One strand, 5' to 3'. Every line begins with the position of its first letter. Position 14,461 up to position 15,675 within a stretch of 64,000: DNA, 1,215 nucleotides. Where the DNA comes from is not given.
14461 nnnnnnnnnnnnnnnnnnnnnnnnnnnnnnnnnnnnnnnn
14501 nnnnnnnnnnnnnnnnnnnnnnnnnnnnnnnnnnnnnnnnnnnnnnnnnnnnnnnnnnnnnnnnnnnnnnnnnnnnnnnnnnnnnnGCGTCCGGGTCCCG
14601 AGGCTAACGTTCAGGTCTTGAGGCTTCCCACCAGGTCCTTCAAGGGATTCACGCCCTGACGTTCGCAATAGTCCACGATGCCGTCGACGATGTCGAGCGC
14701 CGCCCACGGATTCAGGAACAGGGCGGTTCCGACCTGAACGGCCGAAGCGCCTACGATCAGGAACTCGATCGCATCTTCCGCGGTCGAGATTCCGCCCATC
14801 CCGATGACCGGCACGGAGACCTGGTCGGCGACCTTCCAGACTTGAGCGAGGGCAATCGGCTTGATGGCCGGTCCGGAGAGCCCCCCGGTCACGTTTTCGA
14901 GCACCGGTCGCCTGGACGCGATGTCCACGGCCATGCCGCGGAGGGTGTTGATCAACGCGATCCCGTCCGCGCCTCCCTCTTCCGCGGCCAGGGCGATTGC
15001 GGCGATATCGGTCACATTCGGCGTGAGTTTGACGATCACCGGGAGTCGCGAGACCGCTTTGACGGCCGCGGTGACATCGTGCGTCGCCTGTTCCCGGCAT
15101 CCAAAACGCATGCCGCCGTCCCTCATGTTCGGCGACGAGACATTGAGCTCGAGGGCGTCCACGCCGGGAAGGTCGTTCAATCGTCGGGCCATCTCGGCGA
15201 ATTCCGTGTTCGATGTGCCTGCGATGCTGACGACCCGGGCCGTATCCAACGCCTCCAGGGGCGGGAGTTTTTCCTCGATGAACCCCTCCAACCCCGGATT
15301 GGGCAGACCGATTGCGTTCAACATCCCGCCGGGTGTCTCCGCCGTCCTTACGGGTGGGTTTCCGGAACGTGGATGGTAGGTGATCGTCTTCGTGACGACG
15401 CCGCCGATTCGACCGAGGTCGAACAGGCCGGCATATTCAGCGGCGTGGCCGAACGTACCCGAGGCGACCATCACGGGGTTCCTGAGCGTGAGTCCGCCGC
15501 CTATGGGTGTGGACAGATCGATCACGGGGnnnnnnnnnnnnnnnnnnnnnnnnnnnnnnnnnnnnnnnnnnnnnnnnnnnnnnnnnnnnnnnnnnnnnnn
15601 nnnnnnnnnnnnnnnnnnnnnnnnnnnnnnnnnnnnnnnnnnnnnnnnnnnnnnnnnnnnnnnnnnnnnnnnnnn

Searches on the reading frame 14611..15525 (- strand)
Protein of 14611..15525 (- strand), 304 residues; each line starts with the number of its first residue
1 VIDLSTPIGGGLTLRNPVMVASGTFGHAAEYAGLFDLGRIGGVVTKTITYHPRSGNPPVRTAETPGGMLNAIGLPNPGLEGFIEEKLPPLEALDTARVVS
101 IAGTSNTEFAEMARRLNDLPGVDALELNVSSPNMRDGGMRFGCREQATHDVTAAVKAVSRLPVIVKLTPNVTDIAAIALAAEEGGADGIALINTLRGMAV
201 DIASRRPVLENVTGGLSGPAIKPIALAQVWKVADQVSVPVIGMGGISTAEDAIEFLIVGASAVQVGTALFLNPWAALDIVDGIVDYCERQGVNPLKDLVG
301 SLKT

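Call 11: find_encoding_contigs(protein=window:14611-15525:-, flank=10000, max_places=4)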
Protein window:14611-15525:- (304 aa): 2 contigs read that carry it; 2 places shown.
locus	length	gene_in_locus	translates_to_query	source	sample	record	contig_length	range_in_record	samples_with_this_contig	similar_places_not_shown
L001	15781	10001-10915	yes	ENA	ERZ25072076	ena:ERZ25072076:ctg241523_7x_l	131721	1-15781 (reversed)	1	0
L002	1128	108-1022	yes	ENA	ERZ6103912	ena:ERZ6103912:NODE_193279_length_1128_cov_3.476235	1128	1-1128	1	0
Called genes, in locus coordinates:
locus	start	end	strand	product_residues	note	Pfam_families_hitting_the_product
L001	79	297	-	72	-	-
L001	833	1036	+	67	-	-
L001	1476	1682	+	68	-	-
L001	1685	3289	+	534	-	PF03853:YjeF_N, PF01256:Carb_kinase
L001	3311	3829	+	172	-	-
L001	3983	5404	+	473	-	PF25596:CPSase_L_D1, PF02786:CPSase_L_D2, PF13535:ATP-grasp_4 (faint), PF02787:CPSase_L_D3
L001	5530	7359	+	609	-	PF25596:CPSase_L_D1, PF02222:ATP-grasp, PF02786:CPSase_L_D2, PF15632:ATPgrasp_Ter (weak), PF02142:MGS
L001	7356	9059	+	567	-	PF09976:TPR_21 (faint), PF13174:TPR_6 (faint), PF13525:YfiO (weak), PF13432:TPR_16, PF00515:TPR_1 (weak), PF07719:TPR_2 (weak), PF13424:TPR_12 (weak), PF13432:TPR_16 (weak), +4 more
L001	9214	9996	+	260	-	PF10418:DHODB_Fe-S_bind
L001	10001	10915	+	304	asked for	PF01180:DHO_dh, PF01207:Dus (weak), PF03060:NMO (weak)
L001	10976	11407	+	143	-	PF03330:DPBB_1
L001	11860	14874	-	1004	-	-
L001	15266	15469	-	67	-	-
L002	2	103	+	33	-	?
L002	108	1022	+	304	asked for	PF01180:DHO_dh, PF01207:Dus (weak), PF03060:NMO (weak)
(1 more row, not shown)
